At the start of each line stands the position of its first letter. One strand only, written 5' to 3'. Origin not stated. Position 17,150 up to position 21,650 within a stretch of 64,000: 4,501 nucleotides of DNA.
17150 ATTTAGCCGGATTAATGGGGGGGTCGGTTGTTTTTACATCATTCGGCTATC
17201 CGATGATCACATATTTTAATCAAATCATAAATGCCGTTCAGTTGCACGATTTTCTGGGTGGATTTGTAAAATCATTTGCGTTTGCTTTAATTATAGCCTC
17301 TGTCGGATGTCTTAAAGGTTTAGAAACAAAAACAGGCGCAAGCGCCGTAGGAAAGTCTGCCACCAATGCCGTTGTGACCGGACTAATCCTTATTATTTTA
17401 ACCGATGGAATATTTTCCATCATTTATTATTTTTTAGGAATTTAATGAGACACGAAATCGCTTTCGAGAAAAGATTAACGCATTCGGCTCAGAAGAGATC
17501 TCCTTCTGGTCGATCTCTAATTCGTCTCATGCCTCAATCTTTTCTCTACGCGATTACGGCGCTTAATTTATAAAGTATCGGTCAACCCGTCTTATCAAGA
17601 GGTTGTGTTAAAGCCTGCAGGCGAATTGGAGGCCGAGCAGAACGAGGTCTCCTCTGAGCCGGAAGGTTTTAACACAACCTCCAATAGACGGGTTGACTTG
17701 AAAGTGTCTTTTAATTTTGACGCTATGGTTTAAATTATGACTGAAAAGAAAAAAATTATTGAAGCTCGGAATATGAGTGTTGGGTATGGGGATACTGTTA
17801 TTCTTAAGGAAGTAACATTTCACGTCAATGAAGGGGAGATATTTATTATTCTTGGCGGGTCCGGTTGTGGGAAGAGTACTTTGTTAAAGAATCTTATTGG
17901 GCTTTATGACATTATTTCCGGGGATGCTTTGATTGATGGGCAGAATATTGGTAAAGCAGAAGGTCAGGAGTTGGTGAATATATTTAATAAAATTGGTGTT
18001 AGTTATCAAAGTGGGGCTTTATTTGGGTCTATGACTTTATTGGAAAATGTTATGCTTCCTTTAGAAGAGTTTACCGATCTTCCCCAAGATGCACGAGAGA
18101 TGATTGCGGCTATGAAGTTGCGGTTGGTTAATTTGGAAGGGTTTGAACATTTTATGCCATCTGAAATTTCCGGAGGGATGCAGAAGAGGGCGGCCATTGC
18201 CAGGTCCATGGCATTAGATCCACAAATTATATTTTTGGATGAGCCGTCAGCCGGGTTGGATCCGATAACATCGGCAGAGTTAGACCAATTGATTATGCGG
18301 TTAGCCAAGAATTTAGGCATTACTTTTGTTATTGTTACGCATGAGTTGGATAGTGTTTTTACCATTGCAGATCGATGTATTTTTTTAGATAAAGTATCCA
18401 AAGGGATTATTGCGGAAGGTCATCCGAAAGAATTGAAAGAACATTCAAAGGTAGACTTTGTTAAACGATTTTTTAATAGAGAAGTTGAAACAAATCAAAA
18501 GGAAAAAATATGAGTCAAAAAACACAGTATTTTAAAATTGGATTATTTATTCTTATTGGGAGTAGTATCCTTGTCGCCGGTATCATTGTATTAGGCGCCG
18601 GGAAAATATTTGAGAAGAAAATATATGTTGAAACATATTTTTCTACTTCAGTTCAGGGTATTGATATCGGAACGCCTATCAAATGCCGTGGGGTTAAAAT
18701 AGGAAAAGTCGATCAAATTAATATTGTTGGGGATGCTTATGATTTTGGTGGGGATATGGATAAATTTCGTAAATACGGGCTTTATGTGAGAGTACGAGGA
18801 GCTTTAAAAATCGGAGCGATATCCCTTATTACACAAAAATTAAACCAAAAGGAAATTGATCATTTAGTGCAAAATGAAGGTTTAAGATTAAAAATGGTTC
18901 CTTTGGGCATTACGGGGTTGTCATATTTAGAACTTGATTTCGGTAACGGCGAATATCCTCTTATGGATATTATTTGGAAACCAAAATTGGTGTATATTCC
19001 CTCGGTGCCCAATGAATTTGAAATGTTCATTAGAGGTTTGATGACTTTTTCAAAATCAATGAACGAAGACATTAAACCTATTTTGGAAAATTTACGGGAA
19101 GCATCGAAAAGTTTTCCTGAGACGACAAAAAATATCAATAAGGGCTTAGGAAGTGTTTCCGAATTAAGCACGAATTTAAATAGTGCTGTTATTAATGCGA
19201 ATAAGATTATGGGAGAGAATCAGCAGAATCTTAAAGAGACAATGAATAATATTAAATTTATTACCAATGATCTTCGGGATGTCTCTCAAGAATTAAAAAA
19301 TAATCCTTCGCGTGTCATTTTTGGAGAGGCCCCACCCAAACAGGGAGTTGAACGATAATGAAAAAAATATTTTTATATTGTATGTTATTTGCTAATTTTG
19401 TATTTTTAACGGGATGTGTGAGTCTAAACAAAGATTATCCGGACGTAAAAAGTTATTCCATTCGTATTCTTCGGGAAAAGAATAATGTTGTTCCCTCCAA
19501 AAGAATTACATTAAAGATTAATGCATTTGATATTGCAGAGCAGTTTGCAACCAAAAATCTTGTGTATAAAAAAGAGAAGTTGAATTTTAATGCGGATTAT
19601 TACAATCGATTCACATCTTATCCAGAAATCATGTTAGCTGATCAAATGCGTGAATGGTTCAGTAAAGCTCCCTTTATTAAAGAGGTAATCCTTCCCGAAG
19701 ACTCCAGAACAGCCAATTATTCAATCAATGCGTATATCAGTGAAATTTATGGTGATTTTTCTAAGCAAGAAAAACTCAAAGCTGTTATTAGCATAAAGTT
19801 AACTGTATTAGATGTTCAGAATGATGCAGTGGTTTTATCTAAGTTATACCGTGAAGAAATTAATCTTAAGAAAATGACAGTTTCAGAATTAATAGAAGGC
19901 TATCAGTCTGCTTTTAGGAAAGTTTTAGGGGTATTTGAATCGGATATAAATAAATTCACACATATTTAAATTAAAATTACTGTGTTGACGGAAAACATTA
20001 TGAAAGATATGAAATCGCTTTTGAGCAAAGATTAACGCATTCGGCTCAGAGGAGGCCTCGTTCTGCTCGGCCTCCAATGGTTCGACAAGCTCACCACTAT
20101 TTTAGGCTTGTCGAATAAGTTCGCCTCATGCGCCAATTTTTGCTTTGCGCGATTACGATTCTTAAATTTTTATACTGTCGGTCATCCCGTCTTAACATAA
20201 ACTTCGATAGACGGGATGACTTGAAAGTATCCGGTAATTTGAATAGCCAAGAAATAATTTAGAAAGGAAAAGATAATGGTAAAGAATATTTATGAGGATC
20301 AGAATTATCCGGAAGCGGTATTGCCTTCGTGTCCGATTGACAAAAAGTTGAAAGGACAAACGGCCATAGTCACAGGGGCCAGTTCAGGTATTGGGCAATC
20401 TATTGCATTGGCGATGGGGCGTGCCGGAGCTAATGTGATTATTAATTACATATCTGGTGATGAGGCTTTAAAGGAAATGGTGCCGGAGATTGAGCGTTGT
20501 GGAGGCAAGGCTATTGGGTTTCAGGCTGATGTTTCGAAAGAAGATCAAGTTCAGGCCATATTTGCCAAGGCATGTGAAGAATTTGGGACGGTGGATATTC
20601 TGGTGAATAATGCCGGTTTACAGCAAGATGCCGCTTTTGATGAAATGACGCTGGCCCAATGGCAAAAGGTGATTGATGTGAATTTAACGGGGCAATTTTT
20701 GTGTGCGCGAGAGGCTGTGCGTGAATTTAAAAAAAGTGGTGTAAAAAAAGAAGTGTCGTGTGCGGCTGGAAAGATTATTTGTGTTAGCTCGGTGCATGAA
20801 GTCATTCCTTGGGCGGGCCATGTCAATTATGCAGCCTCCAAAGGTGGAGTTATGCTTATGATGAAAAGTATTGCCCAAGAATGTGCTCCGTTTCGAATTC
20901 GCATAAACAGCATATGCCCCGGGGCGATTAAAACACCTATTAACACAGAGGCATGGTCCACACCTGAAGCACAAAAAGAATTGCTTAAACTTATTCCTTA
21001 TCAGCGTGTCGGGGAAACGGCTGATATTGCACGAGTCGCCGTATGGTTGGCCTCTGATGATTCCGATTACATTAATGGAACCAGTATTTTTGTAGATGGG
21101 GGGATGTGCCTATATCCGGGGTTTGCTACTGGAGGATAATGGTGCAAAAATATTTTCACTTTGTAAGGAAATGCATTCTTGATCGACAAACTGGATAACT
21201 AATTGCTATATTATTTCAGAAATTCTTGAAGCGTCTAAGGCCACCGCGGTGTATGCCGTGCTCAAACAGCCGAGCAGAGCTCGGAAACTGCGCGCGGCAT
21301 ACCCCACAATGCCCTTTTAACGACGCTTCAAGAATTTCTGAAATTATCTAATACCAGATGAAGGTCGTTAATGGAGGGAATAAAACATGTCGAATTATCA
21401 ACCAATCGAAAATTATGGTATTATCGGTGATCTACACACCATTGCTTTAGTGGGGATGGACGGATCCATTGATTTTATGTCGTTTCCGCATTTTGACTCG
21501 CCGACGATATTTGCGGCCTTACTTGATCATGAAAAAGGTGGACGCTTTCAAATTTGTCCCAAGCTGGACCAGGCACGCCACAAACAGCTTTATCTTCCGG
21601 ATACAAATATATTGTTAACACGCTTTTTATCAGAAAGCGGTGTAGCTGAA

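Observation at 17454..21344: Family of GC-rich, highly structured intergenic repeats punctuating the mla operon (copies A, B and a related palindromic element C)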

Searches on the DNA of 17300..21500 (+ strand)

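Call 8: search_rna_families(source=window, start=17300, end=21500, threshold=evalue, max_evalue=10)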
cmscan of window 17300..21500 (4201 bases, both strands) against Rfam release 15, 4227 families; matches with E-value up to 10: 3.
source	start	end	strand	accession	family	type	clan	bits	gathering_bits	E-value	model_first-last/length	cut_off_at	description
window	21210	21347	-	RF03679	MIR2084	Gene; miRNA;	-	34.7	100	5.5e-05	1-107/107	no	MIR2084 microRNA precursor family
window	20849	20916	+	RF00314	snoZ182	Gene; snRNA; snoRNA; CD-box;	-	18.3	80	9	1-92/92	no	Small nucleolar RNA Z182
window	20904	20934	+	RF01323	CRISPR-DR10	Gene; CRISPR;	-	18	39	2.1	1-37/37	no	CRISPR RNA direct repeat element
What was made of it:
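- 21207..21350 (.): Element C: a separate long palindrome (29-nt arms, 86-nt core) between the dehydrogenase and GH15 genes. It is not shown to belong to the A/B family. The Rfam MIR2084 hit scores 34.7 bits against a gathering score of 100 and simply reflects a long hairpin (call 8).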

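Call 58: search_dna_similar(query=window:17446-17720:+, collection=plasmids, mode=distant, max_evalue=0.01, max_rows=10)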
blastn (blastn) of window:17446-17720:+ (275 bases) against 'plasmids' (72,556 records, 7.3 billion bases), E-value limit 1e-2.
No match.

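Call 59: search_dna_similar(query=window:20003-20243:+, collection=phages, mode=distant, max_evalue=0.01, max_rows=10)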
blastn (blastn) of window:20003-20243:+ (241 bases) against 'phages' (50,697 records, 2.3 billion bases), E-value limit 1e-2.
No match.
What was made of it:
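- Tried and rejected: blastn of A against plasmids and of B against phages (calls 58, 59).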

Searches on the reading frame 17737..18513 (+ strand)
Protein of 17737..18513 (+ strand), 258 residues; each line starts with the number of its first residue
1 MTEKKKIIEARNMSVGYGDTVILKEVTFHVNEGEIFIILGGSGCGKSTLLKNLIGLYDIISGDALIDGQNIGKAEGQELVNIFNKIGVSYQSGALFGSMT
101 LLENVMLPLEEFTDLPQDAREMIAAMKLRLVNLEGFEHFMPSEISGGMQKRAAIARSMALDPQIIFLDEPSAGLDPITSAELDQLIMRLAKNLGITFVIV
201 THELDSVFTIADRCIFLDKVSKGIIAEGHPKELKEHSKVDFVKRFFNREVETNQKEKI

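Call 11: find_encoding_contigs(protein=window:17737-18513:+, flank=10000, max_places=10)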
Protein window:17737-18513:+ (258 aa): 1 contig read that carries it; 1 place shown.
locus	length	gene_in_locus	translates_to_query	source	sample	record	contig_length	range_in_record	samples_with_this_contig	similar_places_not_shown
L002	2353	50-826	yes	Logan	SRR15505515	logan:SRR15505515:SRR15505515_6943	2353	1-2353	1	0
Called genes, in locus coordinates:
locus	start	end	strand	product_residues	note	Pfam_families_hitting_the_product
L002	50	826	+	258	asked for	PF00005:ABC_tran, PF09818:ABC_ATPase (faint), PF13304:AAA_21 (faint)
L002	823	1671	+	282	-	PF02470:MlaD (weak)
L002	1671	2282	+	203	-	-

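Call 12: search_protein_families(library=pfam, proteins=[window:17737-18513:+])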
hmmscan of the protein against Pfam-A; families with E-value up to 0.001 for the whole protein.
window:17737-18513:+ (258 aa): 4 families
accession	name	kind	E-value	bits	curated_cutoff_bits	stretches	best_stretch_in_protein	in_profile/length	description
PF00005.33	ABC_tran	-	4.1e-28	99.1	25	1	23-171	1-136/137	ABC transporter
PF09818.15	ABC_ATPase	-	9.5e-07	28.5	23.2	0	30-63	77-110/283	P-loop domain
PF13304.12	AAA_21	-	2.6e-05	24.9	27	0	141-203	235-299/304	AAA domain, putative AbiEii toxin, Type IV TA system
PF02463.25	SMC_N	-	0.00061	19.7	40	0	66-224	113-218/220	RecF/RecN/SMC N terminal domain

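Call 16: find_homologous_proteins(query=window:17737-18513:+, max_evalue=1e-30)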
Query window:17737-18513:+ (258 aa): 7999 proteins with E <= 1e-30 among 8000 candidates; the best 120 are listed.
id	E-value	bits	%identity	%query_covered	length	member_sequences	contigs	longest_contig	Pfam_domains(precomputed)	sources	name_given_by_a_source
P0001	1.2e-162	557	100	100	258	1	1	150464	PF09818.16,PF00005.34,PF13304.13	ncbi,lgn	-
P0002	3.0e-117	408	75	97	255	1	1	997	PF00005.34,PF13304.13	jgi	jgi:phospholipid/cholesterol/gamma-HCH transport system ATP-binding protein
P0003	1.9e-113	396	73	97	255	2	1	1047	PF09818.16,PF00005.34,PF13304.13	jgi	jgi:phospholipid/cholesterol/gamma-HCH transport system ATP-binding protein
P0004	3.5e-113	395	72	97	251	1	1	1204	PF00005.34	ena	-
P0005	2.2e-111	389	69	98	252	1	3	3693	PF09818.16,PF00005.34,PF13304.13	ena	-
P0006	1.4e-110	387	69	98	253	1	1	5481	PF00005.34,PF13304.13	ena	-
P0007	8.4e-110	384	71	95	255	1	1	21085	PF00005.34,PF13304.13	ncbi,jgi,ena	-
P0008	1.5e-109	383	71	97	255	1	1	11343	PF00005.34,PF13304.13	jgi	jgi:phospholipid/cholesterol/gamma-HCH transport system ATP-binding protein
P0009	2.3e-109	382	71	94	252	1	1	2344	PF00005.34,PF13304.13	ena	-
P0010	2.0e-108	379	69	97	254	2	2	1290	PF00005.34,PF13304.13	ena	-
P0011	2.4e-108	379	68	97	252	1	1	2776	PF00005.34,PF13304.13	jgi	jgi:phospholipid/cholesterol/gamma-HCH transport system ATP-binding protein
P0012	3.4e-108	379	69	97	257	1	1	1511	PF09818.16,PF00005.34,PF13304.13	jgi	jgi:phospholipid/cholesterol/gamma-HCH transport system ATP-binding protein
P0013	7.4e-108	378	68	99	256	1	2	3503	PF00005.34,PF13304.13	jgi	jgi:phospholipid/cholesterol/gamma-HCH transport system ATP-binding protein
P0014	1.6e-107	376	68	97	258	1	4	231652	PF09818.16,PF00005.34,PF13304.13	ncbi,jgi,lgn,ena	jgi:phospholipid/cholesterol/gamma-HCH transport system ATP-binding protein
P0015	2.5e-107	376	67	98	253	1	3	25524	PF09818.16,PF00005.34,PF13304.13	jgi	jgi:phospholipid/cholesterol/gamma-HCH transport system ATP-binding protein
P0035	1.1e-104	367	70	95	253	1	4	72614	PF00005.34,PF13304.13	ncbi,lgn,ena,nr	ncbi:MAG: ATP-binding cassette domain-containing protein [Candidatus Omnitrophica bacterium]|nr:ATP-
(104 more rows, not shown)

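Call 24: find_encoding_contigs(protein=P0007, flank=6000, max_places=2)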
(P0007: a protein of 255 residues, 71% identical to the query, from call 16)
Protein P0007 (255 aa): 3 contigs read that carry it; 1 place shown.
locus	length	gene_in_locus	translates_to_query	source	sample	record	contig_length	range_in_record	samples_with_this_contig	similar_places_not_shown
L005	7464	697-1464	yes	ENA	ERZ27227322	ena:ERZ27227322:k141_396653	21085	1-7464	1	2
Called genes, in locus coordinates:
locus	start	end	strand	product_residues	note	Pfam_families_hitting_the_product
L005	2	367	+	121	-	?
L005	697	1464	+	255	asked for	PF00005:ABC_tran, PF13304:AAA_21 (faint)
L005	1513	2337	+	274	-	PF02470:MlaD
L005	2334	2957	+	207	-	-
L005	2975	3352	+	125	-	-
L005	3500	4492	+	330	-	PF02154:FliM, PF01052:FliMN_C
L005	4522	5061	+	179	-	PF04519:Bactofilin, PF12728:HTH_17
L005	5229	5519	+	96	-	PF12728:HTH_17 (weak)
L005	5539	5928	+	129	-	-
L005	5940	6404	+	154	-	PF03449:GreA_GreB_N, PF01272:GreA_GreB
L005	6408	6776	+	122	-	PF01648:ACPS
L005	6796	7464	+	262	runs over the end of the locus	PF04794:YdjC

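Call 25: find_encoding_contigs(protein=P0035, flank=6000, max_places=2)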
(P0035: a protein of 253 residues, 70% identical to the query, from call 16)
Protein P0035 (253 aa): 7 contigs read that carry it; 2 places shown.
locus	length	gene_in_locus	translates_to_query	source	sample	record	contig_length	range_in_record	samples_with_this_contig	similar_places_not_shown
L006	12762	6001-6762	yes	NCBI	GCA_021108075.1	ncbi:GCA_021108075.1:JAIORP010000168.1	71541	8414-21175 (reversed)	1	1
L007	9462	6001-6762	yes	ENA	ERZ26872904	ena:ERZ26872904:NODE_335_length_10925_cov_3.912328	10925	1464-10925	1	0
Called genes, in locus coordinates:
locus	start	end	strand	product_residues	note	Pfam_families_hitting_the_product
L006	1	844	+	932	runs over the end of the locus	PF00128:Alpha-amylase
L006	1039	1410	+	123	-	PF02579:Nitro_FeMo-Co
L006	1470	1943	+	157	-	PF01980:TrmO_N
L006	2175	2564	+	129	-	PF00436:SSB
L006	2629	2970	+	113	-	PF13428:TPR_14 (faint), PF07719:TPR_2 (faint), PF13174:TPR_6 (faint), PF14559:TPR_19 (faint)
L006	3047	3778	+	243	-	PF03372:Exo_endo_phos, PF14529:Exo_endo_phos_2 (weak)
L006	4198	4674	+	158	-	PF00583:Acetyltransf_1, PF13673:Acetyltransf_10, PF13508:Acetyltransf_7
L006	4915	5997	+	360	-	PF01740:STAS (faint), PF13466:STAS_2, PF02405:MlaE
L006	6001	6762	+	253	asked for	PF00005:ABC_tran, PF13304:AAA_21 (faint)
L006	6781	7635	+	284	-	PF02470:MlaD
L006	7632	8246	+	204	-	PF03886:ABC_trans_aux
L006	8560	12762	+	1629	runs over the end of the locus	PF02896:PEP-utilizers_C (faint)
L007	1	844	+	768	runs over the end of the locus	?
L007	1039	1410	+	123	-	PF02579:Nitro_FeMo-Co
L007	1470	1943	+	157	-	PF01980:TrmO_N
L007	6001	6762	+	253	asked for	PF00005:ABC_tran, PF13304:AAA_21 (faint)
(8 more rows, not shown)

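Call 61: find_encoding_contigs(protein=P0002, flank=3000, max_places=3)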
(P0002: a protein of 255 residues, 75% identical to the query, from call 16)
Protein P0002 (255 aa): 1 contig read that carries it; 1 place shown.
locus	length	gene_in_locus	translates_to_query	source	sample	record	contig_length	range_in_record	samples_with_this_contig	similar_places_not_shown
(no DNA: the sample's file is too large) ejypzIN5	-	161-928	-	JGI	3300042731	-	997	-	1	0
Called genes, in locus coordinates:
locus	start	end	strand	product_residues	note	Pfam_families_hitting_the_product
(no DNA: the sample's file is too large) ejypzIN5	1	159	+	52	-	?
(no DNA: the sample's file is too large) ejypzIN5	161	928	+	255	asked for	PF00005:ABC_tran, PF13304:AAA_21 (faint)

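Call 62: find_encoding_contigs(protein=P0004, flank=3000, max_places=3)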
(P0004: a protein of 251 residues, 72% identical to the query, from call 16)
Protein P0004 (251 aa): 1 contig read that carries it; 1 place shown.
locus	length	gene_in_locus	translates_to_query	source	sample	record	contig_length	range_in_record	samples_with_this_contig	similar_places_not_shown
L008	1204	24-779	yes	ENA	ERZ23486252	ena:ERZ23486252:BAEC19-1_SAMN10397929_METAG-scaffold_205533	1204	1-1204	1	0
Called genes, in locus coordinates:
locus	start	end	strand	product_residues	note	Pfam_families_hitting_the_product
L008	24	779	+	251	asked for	PF00005:ABC_tran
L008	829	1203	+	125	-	?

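Call 63: find_encoding_contigs(protein=P0005, flank=4000, max_places=3)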
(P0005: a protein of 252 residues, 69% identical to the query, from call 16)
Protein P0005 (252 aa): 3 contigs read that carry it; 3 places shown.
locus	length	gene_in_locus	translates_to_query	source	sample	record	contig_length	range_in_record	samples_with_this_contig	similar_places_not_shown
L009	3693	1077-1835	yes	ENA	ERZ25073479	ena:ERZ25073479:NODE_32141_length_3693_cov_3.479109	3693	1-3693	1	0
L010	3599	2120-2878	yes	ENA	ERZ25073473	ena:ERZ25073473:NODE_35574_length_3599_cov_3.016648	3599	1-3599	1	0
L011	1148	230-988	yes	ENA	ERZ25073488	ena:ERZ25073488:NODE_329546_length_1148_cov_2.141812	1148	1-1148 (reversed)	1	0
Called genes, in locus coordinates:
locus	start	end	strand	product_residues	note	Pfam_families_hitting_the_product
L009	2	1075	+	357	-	?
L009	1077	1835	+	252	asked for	PF00005:ABC_tran, PF09818:ABC_ATPase (faint), PF13304:AAA_21 (faint)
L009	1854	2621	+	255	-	PF02470:MlaD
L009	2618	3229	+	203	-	-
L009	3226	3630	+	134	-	-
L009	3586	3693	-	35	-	?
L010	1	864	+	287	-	?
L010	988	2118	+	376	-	PF01740:STAS, PF13466:STAS_2, PF02405:MlaE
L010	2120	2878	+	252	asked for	PF00005:ABC_tran, PF09818:ABC_ATPase (faint), PF13304:AAA_21 (faint)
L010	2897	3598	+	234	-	?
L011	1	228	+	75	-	?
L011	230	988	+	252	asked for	PF00005:ABC_tran, PF09818:ABC_ATPase (faint), PF13304:AAA_21 (faint)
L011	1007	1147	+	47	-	?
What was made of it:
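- Tried and rejected: A and B as attL/attR of an integrated element: rejected, because the genes between them are the ancestral mlaF-mlaD-lipoprotein block found in the same order in relatives (calls 25, 63).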

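Call 93: list_cluster_members(proteins=[P0001])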
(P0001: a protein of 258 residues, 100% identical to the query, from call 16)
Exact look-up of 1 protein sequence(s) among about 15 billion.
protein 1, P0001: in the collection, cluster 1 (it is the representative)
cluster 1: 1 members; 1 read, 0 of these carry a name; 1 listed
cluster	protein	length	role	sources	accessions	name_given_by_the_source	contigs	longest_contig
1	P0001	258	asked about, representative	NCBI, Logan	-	-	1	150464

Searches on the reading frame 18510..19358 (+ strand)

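Call 12: search_protein_families(library=pfam, proteins=[window:18510-19358:+])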
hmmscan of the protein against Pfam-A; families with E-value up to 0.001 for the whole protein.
window:18510-19358:+ (282 aa): 2 families
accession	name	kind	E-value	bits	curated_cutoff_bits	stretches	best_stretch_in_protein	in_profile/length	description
PF02470.25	MlaD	-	2.8e-07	31.1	25.1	1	39-145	4-81/81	MlaD protein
PF05478.16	Prominin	-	0.00014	20.6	34.3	1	172-265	180-275/799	Prominin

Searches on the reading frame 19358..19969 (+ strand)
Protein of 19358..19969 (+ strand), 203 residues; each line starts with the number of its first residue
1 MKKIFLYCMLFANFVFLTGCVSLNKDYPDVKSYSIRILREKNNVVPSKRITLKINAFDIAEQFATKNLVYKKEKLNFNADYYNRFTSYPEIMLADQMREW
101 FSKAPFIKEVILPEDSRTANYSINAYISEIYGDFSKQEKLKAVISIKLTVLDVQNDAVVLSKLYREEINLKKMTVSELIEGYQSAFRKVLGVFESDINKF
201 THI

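Call 12: search_protein_families(library=pfam, proteins=[window:19358-19969:+])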
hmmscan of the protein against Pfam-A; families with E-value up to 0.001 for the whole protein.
window:19358-19969:+ (203 aa): 1 family
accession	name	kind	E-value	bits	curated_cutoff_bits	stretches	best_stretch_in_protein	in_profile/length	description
PF03886.18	ABC_trans_aux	-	0.00052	20.1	26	1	47-189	16-156/161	ABC-type transport auxiliary lipoprotein component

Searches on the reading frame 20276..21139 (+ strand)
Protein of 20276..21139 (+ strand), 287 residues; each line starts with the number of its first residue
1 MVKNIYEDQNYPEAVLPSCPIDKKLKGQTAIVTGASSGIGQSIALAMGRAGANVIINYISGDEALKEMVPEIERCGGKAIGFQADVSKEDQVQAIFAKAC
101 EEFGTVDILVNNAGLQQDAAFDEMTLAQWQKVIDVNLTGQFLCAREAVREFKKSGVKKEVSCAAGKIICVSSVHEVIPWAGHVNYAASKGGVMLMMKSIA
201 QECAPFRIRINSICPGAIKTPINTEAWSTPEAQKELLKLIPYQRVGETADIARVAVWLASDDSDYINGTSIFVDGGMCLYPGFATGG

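Call 12: search_protein_families(library=pfam, proteins=[window:20276-21139:+])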
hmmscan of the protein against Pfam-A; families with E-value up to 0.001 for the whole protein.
window:20276-21139:+ (287 aa): 3 families
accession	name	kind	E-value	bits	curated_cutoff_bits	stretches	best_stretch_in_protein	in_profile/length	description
PF13561.12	adh_short_C2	-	3e-64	217.3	27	1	34-277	1-235/236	Enoyl-(Acyl carrier protein) reductase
PF00106.31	adh_short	-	6.4e-57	192.6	26.6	1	28-228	1-192/195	short chain dehydrogenase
PF08659.16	KR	-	1.4e-15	58.1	22.6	1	29-188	2-152/180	KR domain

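Call 18: find_encoding_contigs(protein=window:20276-21139:+, flank=10000, max_places=10)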
Protein window:20276-21139:+ (287 aa): 1 contig read that carries it; 1 place shown.
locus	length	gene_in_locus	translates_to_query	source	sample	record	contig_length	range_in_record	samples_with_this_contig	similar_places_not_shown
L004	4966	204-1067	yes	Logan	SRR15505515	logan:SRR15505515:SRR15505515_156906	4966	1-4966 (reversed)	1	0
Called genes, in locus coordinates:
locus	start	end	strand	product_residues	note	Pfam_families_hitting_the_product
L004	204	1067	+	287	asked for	PF00106:adh_short, PF08659:KR, PF13561:adh_short_C2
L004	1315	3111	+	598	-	PF19291:TREH_N, PF00723:Glyco_hydro_15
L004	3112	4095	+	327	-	PF14315:DUF4380 (faint)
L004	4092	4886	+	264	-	PF00230:MIP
